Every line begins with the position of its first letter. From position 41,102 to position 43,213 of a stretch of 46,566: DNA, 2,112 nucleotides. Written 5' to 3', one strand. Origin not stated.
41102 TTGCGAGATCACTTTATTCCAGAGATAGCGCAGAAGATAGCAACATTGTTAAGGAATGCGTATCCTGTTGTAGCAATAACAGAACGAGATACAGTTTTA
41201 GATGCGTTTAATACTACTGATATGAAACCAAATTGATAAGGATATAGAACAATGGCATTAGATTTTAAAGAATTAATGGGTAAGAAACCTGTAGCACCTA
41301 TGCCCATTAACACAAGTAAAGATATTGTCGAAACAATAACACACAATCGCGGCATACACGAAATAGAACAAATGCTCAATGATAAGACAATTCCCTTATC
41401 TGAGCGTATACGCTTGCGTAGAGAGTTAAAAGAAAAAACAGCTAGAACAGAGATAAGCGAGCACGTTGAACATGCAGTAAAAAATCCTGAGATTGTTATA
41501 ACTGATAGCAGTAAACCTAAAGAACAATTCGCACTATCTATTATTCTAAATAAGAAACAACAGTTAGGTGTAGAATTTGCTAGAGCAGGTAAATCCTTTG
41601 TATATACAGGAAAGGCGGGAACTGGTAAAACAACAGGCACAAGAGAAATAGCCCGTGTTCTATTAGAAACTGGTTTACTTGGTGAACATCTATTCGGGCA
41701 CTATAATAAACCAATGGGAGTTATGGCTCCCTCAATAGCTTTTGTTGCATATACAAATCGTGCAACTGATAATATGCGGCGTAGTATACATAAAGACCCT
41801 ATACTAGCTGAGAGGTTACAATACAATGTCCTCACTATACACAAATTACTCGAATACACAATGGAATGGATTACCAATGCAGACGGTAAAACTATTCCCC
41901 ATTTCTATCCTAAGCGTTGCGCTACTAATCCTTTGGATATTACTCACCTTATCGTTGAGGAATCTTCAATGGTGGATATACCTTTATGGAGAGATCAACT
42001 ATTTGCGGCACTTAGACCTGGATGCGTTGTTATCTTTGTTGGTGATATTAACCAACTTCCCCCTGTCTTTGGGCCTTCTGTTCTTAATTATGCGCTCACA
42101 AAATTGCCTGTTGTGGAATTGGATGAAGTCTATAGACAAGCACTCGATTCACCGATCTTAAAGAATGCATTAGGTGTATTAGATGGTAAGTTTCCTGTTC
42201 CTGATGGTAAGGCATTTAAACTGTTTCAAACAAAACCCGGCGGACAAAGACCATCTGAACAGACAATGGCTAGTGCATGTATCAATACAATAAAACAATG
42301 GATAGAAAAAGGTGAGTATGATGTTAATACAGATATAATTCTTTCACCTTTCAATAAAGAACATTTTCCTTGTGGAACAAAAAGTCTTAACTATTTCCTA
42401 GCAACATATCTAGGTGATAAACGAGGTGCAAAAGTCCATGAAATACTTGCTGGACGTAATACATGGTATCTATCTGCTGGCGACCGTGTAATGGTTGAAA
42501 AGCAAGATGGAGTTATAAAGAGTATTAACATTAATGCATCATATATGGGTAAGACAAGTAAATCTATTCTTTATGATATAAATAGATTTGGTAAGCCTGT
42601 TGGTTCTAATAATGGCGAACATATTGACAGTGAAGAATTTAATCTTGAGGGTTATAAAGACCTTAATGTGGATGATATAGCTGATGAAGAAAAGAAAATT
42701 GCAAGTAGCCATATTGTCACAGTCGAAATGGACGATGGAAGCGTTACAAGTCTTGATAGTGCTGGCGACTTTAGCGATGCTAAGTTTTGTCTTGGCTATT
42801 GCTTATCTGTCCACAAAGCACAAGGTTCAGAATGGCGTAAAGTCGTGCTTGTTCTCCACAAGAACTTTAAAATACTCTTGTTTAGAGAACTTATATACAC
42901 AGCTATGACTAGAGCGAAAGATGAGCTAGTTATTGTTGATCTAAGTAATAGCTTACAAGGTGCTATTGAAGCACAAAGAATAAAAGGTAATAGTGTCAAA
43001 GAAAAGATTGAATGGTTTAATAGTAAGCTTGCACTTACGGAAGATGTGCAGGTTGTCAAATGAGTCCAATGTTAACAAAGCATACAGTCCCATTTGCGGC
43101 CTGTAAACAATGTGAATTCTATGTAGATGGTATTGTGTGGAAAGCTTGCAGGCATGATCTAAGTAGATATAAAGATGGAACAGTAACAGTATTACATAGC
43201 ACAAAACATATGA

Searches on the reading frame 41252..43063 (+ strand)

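Call 26: search_protein_families(library=phrogs, proteins=[window:41252-43063:+], max_evalue=0.001)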
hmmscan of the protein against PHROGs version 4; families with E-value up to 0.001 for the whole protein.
window:41252-43063:+ (603 aa): 4 families
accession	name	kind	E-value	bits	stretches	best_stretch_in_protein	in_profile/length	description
phrog_325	-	DNA, RNA and nucleotide metabolism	1.6e-60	206.4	1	37-577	407-882/986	Dda-like helicase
phrog_4412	-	DNA, RNA and nucleotide metabolism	1.3e-46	160.3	1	33-573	265-723/743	exonuclease V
phrog_1967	-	DNA, RNA and nucleotide metabolism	5.3e-10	39.5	1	31-197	102-230/776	DNA helicase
phrog_25471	-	unknown function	0.00026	22.1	0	106-265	14-156/162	-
